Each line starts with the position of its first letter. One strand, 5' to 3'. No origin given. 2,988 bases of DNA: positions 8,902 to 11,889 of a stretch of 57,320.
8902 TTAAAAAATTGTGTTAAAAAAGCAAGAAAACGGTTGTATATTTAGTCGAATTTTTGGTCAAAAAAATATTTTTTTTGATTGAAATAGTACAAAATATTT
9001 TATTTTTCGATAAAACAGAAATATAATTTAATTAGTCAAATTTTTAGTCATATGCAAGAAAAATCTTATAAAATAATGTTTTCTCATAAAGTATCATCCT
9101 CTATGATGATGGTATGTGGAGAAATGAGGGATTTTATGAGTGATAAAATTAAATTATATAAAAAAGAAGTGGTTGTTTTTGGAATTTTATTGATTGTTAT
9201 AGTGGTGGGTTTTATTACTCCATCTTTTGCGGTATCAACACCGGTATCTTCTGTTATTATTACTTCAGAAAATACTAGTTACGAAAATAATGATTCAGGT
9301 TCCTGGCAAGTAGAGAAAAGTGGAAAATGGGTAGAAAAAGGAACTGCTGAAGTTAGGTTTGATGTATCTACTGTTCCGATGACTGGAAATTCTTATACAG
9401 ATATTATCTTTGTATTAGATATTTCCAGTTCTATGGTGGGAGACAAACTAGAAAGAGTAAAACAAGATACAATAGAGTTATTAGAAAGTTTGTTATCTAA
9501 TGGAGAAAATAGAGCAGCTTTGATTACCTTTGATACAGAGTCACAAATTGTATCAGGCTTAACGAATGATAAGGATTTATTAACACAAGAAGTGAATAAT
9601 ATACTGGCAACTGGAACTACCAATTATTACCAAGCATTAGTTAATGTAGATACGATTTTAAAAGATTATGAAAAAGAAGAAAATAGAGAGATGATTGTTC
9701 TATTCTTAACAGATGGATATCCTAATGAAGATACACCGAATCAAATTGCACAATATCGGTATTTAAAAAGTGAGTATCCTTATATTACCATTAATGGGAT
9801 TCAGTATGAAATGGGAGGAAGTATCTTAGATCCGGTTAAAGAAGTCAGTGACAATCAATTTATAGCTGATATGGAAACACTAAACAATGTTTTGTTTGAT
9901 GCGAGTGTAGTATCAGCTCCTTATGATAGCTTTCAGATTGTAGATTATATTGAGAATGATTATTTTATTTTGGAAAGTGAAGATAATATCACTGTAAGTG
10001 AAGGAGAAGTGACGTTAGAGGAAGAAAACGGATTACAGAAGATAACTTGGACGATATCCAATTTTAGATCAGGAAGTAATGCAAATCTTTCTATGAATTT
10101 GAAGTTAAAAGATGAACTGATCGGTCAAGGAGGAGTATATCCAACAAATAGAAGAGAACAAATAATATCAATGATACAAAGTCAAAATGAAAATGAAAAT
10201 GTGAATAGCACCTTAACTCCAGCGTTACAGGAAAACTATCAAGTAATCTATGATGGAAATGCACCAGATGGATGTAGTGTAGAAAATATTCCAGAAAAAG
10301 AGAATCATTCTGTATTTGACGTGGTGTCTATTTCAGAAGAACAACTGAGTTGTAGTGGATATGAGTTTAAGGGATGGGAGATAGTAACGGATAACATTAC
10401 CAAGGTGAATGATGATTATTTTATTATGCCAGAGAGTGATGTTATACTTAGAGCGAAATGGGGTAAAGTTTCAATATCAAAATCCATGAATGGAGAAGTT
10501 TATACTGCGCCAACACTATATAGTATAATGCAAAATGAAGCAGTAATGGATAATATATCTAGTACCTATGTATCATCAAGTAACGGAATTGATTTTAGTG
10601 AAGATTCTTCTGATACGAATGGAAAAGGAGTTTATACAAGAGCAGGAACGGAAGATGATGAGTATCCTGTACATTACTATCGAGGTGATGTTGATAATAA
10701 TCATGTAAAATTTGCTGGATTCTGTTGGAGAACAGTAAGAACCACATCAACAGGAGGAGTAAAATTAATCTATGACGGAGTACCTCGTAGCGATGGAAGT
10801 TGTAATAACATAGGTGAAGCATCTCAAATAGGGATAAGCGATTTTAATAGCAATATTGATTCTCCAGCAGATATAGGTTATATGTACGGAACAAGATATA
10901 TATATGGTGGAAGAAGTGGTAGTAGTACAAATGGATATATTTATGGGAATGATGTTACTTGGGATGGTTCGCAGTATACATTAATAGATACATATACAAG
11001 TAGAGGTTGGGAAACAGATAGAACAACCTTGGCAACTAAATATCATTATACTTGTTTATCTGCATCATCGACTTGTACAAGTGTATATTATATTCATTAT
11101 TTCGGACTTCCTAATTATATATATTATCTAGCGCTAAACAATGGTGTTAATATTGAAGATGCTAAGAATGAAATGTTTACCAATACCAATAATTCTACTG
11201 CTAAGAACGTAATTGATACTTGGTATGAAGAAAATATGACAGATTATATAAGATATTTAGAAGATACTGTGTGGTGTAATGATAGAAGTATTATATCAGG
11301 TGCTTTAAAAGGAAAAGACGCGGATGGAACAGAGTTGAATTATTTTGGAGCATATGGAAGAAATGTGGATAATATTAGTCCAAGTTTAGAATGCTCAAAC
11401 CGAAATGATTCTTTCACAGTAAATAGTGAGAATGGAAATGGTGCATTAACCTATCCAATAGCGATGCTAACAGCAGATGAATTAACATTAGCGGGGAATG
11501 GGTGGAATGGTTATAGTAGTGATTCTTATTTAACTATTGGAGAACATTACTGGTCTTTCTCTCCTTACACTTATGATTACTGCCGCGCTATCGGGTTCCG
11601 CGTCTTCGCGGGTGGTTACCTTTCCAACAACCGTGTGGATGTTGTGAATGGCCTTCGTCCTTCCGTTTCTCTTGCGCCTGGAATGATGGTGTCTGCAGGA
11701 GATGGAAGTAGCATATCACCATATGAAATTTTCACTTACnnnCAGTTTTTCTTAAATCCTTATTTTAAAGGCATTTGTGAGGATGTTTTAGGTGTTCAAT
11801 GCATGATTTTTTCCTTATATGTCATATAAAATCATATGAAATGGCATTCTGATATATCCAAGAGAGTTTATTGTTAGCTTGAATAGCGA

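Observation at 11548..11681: DGR-type variable-region signature at the 3' end of the vWA gene: A-depleted, NNC-codon-rich, 58% GC patch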

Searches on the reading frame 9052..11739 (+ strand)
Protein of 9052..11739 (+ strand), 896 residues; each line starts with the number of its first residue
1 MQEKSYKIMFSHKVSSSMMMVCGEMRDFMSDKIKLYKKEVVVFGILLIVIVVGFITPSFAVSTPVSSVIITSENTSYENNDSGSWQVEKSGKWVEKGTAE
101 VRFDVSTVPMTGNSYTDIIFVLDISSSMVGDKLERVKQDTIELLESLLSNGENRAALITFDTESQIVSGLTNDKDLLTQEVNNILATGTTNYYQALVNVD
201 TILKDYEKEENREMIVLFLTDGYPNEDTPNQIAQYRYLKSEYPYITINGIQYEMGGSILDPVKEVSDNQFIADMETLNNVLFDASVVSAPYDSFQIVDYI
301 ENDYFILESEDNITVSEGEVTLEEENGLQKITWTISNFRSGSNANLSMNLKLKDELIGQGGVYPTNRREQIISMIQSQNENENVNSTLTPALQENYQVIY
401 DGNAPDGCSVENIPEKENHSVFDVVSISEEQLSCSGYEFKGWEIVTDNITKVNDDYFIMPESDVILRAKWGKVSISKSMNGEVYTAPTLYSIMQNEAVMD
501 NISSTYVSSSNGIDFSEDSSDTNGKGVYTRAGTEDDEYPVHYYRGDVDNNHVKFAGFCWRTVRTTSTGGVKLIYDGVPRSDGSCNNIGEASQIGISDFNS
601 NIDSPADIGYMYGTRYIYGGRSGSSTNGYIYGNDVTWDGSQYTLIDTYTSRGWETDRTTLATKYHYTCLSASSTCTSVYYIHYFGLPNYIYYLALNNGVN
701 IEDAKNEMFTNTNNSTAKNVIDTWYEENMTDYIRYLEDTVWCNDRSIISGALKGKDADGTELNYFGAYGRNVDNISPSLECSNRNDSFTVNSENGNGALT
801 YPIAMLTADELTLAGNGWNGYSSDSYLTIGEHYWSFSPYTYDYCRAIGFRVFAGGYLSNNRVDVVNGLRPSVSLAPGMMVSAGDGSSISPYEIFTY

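Call 6: search_protein_families(library=pfam, proteins=[window:9052-11739:+], max_evalue=0.1)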
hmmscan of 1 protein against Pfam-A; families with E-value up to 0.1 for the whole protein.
window:9052-11739:+ (896 aa): 8 families
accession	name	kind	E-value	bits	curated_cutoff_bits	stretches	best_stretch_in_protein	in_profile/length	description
PF13519.12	VWA_2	-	1.8e-15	57.9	27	1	118-222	1-106/107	von Willebrand factor type A domain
PF00092.34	VWA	-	8e-14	52.7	23.8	1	117-234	1-126/174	von Willebrand factor type A domain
PF18998.6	Flg_new_2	-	0.00022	21.6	23.6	1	435-472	33-71/73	Divergent InlB B-repeat domain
PF09479.16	Flg_new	-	0.00071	20.1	27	1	396-469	1-65/65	Listeria-Bacteroides repeat domain (List_Bact_rpt)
PF05762.20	VWA_CoxE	-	0.00078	19.4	26.4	1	116-231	57-168/222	VWA domain containing CoxE-like protein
PF13786.12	DUF4179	-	0.015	16.1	30.1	1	32-81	3-55/94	Domain of unknown function (DUF4179)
PF25710.1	CrAss_Ring_3_4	-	0.021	14.5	27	0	376-468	58-151/230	Phage tail ring protein 3/4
PF04811.21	Sec23_trunk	-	0.028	14.4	27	1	119-199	7-91/241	Sec23/Sec24 trunk domain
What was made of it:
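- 9400..9753 (+): vWA domain with a DxSxS (MIDAS-type) motif, read as DISSS in the translation. PF13519 E = 1.8e-15 and PF00092 E = 8e-14 over aa 117-234 of the 896-aa reading (call 6).
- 10237..10467 (+): Listeria-Bacteroides / InlB B-repeat-like segment (sub-threshold match). PF09479 and PF18998, E about 1e-4 to 7e-4, below the Pfam cut-offs (call 6).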

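Call 11: find_encoding_contigs(protein=window:9052-11739:+, flank=10000, max_places=10)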
Protein window:9052-11739:+ (896 aa): no gene with exactly this product is on record in the collection.

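Call 15: find_encoding_contigs(protein=window:9136-11739:+, flank=10000, max_places=10)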
Protein window:9136-11739:+ (868 aa): no gene with exactly this product is on record in the collection.
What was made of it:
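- Tried and rejected: Exact-product look-ups of the window protein from two start codons found nothing on record (calls 11, 15).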

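Call 78: search_protein_families(library=ncbifam, proteins=[window:9136-11739:+], max_evalue=0.1)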
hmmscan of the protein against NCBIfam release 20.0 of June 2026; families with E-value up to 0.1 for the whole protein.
window:9136-11739:+ (868 aa): 4 families
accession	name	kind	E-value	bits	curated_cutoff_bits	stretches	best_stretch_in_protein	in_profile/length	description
TIGR02442.1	Cob-chelat-sub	hypoth_equivalog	2.2e-08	33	779.45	1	86-205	471-594/641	putative cobaltochelatase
TIGR03436.1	acidobact_VWFA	subfamily_domain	1.6e-06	27.8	81.25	1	81-169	66-146/324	VWA domain-containing protein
TIGR03788.1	marine_srt_targ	equivalog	5.1e-05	21.9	551.65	1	87-194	271-379/629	marine proteobacterial sortase target protein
NF047506.1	VWA_BatB_Lepto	exception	0.00011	21.4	350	1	88-200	86-202/324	VWA domain-containing protein BatB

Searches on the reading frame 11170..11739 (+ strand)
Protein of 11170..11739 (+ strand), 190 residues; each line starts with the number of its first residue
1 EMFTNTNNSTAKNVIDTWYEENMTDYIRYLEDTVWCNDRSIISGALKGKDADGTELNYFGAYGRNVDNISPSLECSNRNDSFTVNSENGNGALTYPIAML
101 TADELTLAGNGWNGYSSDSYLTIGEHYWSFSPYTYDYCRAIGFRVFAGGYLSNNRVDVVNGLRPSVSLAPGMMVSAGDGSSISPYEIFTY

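Call 67: predict_structure(alignment_id=A2)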
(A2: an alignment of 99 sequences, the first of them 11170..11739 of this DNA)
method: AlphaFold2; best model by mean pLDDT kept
length: 190 residues; sequences in the alignment: 99
mean_pLDDT: 87.3   pTM: 0.82
mean pLDDT of the five models: 87.3, 86.9, 86.3, 86.2, 85.4
residues with pLDDT >= 90: 115; 70-90: 58; 50-70: 12; < 50: 5
segments of 3 or more residues with pLDDT < 50: 1-5
pLDDT, mean of each block of 10 residues (from residue 1): 56 89 92 92 76 79 94 91 94 91 93 84 91 90 93 94 91 88 83
secondary structure, 60 per line:
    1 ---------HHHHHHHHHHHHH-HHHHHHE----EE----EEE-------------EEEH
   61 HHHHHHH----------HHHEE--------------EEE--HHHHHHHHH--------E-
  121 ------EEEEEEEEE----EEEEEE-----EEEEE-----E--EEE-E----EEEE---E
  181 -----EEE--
elements in order: H10-22 H24-29 E41-43 E57-59 H60-67 E97-99 H102-110 E127-135 E140-145 E151-155 E164-166 E173-176 E186-188
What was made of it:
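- On C-type-lectin-fold / DUF6273 (PF19789) variable domain: The model of the last 190 aa has pLDDT 87 (call 67).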

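Call 69: fold_search(model_id=the predicted structure, library=pdb)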
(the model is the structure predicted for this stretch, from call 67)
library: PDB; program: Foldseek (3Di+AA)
matches with E <= 10: 46; with E <= 0.001: 0
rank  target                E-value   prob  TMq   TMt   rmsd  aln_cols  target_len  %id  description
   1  9qa6                  8.0e-02  0.66  0.33  0.09  10.4       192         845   14  Cryo-EM structure of Thomasclavelia ramosa IgA peptidase (IgAse) active site mutant (S32-N876) (released 2025-06-25)
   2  5tvw_A                1.8e+00  0.03  0.18  0.08  16.9       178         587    8  Crystal structure of mitochondrial Hsp90 (TRAP1) with ATP in absence of Mg, hemi-hydrolyzed (released 2018-03-14)
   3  9kqn_A                3.3e+00  0.02  0.19  0.08  14.5       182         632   10  Hsp90-Cdc37-PINK1 complex (released 2025-10-15)
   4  6xlf_B                3.3e+00  0.01  0.17  0.07  16.3       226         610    7  Full-length Hsc82 in complex with Aha1 in the presence of AMP-PNP (released 2021-06-30)
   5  6xld_B                3.5e+00  0.01  0.16  0.07  16.4       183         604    9  Full-length Hsc82 in complex with Aha1 CTD in the presence of AMPPNP (released 2021-06-30)
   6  5tvw_B                3.7e+00  0.03  0.12  0.05   8.2        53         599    8  Crystal structure of mitochondrial Hsp90 (TRAP1) with ATP in absence of Mg, hemi-hydrolyzed (released 2018-03-14)
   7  6xlg_A                4.0e+00  0.01  0.15  0.07  18.0       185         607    8  Full-length Hsc82 in complex with two Aha1 CTD in the presence of ATPgammaS (released 2021-06-30)
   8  6d14_A                4.2e+00  0.02  0.13  0.05   8.2        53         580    8  Zebrafish TRAP1 bound to AMPPNP and calcium in the asymmetric closed state (released 2018-04-25)
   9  4ipe_A                4.7e+00  0.02  0.10  0.04   8.0        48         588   12  Crystal structure of mitochondrial Hsp90 (TRAP1) with AMPPNP (released 2014-01-22)
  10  5tvu_A                4.7e+00  0.02  0.13  0.05   8.1        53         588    9  Crystal structure of mitochondrial Hsp90 (TRAP1) with ATP in absence of Mg (released 2018-03-14)
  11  2cg9_A                4.7e+00  0.02  0.12  0.05  12.1       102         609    9  Crystal structure of an Hsp90-Sba1 closed chaperone complex (released 2006-04-12)
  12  4ivg                  5.0e+00  0.02  0.10  0.05   8.1        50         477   12  Crystal structure of mitochondrial Hsp90 (TRAP1) NTD-Middle domain dimer with AMPPNP (released 2014-01-22)
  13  2o2l_G                5.0e+00  0.01  0.06  0.09   9.4        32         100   16  Crystal structure of human heat-labile enterotoxin in complex with a blood group A antigen analog (released 2007-08-14)
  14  8ia0_LA               5.0e+00  0.01  0.14  0.16  16.2       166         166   14  Cryo-EM structure of a Chaetomium thermophilum pre-60S ribosomal subunit - State Puf6 (released 2023-05-17)
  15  8agl_B                5.3e+00  0.02  0.12  0.11   9.0        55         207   16  Structure of human Heat shock protein 90-alpha N-terminal domain (Hsp90-NTD) variant K112R in complex with JMC31 (released 2022-09-07)
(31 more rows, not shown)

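Call 71: fold_search(model_id=the predicted structure, library=viral)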
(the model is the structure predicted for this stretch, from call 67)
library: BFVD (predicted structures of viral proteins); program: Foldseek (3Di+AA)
matches with E <= 10: 37; with E <= 0.001: 0
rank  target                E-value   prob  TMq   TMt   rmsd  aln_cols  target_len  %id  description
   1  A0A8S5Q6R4            3.1e-01  0.35  0.24  0.18   6.2       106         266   16  DUF6273 domain-containing protein [Siphoviridae sp. cty3u30]
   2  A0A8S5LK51            8.9e-01  0.28  0.28  0.15   6.1       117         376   18  DUF6273 domain-containing protein [Siphoviridae sp. ctnhN1]
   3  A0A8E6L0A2            1.3e+00  0.02  0.12  0.12  15.8       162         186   10  (no name in the UniProt tables at hand)
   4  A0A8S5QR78            1.4e+00  0.07  0.24  0.17  17.9       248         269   13  Uncharacterized protein [Siphoviridae sp. ctE6L85]
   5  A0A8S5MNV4            2.6e+00  0.25  0.43  0.40   6.5       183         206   10  DUF6273 domain-containing protein [Myoviridae sp. ctI7W9]
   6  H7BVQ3                2.9e+00  0.30  0.20  0.37   3.1        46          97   15  (no name in the UniProt tables at hand)
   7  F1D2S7                3.3e+00  0.01  0.14  0.08  16.8       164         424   13  (no name in the UniProt tables at hand)
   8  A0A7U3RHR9            3.5e+00  0.01  0.13  0.18  14.9       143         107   11  (no name in the UniProt tables at hand)
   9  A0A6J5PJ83            5.0e+00  0.01  0.07  0.13  11.7        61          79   15  Uncharacterized protein [uncultured Caudovirales phage]
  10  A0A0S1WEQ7            5.0e+00  0.01  0.10  0.05  19.9       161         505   12  (no name in the UniProt tables at hand)
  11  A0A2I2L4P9            5.0e+00  0.01  0.11  0.08  19.1       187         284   10  Uncharacterized protein [Orpheovirus IHUMI-LCC2]
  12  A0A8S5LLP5            5.3e+00  0.09  0.32  0.10   6.5       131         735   15  Interferon alpha/beta receptor 1, Interferon I interferon signaling complex [Siphoviridae sp. ctvok7]
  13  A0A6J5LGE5            5.3e+00  0.01  0.15  0.05  16.7       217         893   13  Ubiquitin-activating enzyme E1, FCCH domain containing protein [uncultured Caudovirales phage]
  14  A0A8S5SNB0            5.9e+00  0.08  0.25  0.28   5.1        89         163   15  DUF6273 domain-containing protein [Siphoviridae sp. ctCb814]
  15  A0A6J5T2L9            5.9e+00  0.01  0.10  0.08  19.6       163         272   11  Gp5/Type VI secretion system Vgr C-terminal trimerisation domain-containing protein [uncultured Caudovirales phage]
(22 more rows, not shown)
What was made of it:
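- On C-type-lectin-fold / DUF6273 (PF19789) variable domain: The best BFVD matches are DUF6273 proteins at E 0.3-6 and TM up to 0.43 (call 71).
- Closest known: DUF6273 / C-type-lectin-like DGR targets of gut phages, such as the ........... Same: DUF6273 phage proteins are the best matches to the model in the viral structure library, although below significance (call 71).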
